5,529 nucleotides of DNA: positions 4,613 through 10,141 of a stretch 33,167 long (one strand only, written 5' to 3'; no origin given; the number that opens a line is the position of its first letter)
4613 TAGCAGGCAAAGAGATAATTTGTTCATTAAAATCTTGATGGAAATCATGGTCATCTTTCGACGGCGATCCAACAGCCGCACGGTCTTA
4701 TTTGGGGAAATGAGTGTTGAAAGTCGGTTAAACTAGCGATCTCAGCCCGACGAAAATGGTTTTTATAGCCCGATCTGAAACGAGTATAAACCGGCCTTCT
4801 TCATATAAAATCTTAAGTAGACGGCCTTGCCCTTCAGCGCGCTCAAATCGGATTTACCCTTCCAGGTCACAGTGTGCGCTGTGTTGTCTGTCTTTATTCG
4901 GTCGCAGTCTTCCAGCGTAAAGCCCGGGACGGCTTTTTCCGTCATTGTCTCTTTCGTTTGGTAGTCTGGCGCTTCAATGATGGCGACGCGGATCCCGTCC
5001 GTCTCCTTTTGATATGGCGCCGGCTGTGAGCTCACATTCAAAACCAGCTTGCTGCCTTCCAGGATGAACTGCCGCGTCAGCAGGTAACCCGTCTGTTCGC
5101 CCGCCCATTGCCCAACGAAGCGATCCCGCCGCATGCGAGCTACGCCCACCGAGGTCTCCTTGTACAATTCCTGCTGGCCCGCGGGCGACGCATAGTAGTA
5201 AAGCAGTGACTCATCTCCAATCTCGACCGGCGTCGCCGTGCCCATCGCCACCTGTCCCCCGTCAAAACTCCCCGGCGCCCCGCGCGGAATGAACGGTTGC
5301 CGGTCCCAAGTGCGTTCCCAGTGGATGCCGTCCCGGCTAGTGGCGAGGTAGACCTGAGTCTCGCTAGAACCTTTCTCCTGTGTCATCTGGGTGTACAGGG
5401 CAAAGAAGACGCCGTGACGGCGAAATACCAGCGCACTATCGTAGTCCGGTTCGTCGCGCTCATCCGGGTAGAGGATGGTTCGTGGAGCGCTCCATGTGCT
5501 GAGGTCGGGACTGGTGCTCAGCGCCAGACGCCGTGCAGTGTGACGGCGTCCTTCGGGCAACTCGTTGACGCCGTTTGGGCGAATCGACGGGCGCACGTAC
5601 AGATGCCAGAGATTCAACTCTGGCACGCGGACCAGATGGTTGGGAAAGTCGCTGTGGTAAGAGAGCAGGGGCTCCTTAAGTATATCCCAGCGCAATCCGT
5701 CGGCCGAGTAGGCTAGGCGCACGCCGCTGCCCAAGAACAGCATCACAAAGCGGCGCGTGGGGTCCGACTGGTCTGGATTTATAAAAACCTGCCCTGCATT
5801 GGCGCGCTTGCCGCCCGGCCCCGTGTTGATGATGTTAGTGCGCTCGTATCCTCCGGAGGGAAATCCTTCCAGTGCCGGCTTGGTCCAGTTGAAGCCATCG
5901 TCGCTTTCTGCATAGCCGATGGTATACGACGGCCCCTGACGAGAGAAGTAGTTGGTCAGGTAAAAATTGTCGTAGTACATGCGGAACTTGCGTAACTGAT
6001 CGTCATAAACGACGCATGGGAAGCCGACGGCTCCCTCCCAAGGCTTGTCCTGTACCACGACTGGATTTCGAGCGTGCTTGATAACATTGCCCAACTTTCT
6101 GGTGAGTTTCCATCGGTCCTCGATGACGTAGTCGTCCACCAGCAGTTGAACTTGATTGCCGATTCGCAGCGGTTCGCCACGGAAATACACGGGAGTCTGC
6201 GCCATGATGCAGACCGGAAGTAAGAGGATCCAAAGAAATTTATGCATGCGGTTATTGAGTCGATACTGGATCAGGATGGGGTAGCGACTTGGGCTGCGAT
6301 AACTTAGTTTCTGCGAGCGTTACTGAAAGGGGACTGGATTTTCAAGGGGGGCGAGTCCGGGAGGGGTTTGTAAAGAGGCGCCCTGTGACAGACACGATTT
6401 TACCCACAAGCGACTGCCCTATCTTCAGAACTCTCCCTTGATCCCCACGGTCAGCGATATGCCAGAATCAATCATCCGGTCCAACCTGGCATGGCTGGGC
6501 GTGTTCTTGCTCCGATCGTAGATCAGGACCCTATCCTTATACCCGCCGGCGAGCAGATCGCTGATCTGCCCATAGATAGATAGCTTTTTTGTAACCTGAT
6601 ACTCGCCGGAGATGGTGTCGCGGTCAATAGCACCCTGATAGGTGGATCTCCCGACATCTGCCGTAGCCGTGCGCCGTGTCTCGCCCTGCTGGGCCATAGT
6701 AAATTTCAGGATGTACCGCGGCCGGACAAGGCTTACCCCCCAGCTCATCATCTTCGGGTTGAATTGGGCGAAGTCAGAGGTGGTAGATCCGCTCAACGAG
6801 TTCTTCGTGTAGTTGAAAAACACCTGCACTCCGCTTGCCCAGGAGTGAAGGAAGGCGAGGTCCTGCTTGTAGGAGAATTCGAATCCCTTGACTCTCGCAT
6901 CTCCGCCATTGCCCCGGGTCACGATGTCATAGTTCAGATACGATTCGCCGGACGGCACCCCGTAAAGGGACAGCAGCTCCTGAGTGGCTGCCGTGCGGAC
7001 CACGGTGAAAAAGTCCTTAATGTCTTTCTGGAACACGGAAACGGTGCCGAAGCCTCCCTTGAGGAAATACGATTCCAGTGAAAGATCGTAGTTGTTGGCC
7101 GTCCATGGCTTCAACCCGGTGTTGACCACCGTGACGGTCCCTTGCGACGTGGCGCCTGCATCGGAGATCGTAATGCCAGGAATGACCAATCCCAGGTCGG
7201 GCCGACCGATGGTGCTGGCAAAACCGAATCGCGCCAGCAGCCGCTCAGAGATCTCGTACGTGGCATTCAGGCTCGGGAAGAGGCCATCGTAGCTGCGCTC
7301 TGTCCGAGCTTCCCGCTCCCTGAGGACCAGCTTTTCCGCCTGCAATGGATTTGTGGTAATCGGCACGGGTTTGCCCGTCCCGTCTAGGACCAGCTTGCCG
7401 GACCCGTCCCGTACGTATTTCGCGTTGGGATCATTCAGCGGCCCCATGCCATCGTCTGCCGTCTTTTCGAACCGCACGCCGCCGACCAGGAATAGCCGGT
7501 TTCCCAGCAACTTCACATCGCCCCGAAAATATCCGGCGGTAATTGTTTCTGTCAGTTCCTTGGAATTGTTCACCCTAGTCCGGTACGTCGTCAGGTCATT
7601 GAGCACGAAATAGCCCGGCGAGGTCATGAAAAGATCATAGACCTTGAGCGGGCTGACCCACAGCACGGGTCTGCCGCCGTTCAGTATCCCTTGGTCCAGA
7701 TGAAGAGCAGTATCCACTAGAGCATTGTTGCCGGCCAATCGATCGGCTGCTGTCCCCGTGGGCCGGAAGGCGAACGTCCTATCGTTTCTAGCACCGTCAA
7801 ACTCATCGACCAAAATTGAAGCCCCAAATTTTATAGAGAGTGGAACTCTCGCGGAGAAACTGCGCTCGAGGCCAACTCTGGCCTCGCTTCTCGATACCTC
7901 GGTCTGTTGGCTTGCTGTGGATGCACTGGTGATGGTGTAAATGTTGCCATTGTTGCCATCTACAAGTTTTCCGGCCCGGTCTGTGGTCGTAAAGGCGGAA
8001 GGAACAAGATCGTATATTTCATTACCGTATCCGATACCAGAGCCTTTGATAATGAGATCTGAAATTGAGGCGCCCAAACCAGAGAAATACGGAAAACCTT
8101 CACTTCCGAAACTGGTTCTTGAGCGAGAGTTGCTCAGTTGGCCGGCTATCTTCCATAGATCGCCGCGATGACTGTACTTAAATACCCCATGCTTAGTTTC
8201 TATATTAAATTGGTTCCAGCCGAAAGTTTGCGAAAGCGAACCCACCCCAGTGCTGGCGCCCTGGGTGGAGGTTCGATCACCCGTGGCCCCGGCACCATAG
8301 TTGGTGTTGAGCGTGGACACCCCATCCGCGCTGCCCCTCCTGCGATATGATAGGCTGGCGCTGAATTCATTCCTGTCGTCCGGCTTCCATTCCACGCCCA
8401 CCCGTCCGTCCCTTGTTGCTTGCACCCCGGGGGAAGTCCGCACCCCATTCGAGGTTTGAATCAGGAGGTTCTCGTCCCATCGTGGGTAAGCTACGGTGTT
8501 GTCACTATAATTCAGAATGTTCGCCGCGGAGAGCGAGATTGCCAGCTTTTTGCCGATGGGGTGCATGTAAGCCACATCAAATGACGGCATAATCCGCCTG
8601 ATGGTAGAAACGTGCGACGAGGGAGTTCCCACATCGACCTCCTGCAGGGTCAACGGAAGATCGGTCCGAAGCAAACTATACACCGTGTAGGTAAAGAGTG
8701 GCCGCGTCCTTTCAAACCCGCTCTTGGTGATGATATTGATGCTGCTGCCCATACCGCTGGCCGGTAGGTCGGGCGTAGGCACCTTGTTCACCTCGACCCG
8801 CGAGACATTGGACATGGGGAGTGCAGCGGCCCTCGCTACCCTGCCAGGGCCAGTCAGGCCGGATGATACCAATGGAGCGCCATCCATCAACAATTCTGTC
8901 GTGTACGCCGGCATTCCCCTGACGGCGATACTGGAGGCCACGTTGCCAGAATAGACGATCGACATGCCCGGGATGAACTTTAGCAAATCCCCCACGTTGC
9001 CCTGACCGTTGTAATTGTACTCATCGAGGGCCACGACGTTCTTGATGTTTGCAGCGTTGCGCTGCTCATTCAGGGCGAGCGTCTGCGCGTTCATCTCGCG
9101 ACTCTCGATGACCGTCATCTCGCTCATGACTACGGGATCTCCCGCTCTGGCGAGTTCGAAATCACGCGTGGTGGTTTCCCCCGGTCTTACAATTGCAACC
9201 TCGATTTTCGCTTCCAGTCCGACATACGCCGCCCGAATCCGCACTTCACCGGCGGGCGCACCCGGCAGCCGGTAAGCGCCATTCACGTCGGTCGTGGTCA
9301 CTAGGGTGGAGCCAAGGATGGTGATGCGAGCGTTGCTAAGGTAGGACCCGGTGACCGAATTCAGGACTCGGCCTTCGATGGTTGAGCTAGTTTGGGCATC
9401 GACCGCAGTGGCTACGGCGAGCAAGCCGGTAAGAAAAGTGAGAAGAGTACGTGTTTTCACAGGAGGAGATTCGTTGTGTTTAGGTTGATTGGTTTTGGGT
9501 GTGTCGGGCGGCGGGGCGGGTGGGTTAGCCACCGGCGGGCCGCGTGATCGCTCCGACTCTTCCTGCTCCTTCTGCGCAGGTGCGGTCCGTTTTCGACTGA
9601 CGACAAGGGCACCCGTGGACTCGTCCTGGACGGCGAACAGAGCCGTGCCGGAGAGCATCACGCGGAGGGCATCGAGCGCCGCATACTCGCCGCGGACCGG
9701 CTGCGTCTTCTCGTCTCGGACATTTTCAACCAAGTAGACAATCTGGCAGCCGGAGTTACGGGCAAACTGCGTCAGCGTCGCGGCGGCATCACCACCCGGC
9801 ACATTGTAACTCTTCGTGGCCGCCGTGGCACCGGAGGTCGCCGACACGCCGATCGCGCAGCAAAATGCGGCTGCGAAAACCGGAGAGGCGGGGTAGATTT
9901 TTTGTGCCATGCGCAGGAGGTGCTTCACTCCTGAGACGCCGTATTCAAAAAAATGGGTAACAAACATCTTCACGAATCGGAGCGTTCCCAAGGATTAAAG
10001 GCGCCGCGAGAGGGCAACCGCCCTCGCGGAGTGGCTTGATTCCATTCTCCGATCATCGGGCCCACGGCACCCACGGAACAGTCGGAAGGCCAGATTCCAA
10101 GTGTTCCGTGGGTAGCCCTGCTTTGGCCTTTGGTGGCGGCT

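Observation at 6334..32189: Orientation-locked 38-bp intergenic repeat (M2) in front of essentially every transcription unit of the receptor super-locus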

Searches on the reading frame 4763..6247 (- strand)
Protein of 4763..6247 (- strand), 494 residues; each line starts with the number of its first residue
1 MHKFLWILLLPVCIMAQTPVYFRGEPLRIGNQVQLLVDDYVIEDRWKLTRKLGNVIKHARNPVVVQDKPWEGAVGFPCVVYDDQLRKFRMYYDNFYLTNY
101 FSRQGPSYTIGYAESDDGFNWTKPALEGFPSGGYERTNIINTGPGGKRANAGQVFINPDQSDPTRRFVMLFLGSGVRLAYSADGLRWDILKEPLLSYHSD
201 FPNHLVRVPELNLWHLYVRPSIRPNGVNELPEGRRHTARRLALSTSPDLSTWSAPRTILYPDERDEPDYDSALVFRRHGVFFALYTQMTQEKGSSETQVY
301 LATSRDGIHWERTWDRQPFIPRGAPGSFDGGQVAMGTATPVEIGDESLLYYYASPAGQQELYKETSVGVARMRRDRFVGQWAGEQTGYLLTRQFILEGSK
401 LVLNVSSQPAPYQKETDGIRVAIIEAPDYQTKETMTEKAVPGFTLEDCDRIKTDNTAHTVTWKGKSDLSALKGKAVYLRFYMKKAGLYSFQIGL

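Call 10: search_protein_families(library=pfam, proteins=[window:4763-6247:-])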
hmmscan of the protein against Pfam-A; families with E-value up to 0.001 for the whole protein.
window:4763-6247:- (494 aa): 1 family
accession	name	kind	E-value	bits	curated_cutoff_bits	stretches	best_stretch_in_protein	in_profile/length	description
PF00251.26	Glyco_hydro_32N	-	2.7e-05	24.3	22.1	1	244-320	43-120/307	Glycosyl hydrolases family 32 N-terminal domain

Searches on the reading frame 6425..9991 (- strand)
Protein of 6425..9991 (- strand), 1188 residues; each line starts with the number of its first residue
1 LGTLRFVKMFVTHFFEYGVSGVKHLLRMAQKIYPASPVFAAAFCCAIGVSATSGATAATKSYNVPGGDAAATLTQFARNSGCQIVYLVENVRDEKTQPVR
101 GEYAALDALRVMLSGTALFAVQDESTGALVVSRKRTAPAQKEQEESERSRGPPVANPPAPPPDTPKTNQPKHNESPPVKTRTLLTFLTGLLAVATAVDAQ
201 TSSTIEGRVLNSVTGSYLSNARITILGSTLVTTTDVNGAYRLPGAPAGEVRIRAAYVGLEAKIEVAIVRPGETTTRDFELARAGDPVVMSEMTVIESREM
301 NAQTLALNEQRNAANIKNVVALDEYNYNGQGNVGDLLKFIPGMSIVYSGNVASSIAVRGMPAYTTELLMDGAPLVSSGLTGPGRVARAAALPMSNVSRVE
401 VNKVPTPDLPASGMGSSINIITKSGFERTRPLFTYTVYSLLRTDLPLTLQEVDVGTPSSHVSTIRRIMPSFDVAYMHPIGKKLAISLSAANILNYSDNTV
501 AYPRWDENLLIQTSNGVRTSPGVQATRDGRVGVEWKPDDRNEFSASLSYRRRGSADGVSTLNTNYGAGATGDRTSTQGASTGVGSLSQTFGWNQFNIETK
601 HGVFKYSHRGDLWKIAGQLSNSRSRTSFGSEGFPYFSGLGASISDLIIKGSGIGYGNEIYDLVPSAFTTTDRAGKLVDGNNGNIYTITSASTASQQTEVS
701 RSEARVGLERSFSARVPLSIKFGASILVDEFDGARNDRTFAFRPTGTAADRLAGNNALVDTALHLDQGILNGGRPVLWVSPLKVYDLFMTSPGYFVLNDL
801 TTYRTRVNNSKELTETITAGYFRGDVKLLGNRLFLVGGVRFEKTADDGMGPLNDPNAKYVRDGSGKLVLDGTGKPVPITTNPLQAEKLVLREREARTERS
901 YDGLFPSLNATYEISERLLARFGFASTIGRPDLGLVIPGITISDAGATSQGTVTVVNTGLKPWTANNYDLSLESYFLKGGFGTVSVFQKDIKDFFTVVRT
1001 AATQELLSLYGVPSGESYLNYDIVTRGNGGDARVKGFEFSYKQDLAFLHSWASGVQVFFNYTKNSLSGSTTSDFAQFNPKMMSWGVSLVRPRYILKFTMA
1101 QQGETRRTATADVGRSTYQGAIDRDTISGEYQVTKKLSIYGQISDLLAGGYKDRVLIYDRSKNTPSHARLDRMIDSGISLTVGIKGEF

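Call 10: search_protein_families(library=pfam, proteins=[window:6425-9991:-])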
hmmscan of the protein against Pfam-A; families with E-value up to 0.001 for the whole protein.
window:6425-9991:- (1188 aa): 5 families
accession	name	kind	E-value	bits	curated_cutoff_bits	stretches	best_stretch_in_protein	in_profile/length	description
PF00593.30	TonB_dep_Rec_b-barrel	-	1.2e-24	88.4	27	1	670-1100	27-376/436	TonB dependent receptor-like, beta-barrel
PF14905.12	OMP_b-brl_3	-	1.4e-13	51.1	27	1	892-1080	147-312/408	Outer membrane protein beta-barrel family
PF13620.12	CarboxypepD_reg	-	1.7e-12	47.9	32.3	1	204-280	1-81/82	Carboxypeptidase regulatory-like domain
PF07715.20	Plug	-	9.3e-11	42.6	23.9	1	311-406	3-95/107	TonB-dependent Receptor Plug Domain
PF13715.12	CarbopepD_reg_2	-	2.3e-09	37.6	32.2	1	205-280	1-76/88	CarboxypepD_reg-like domain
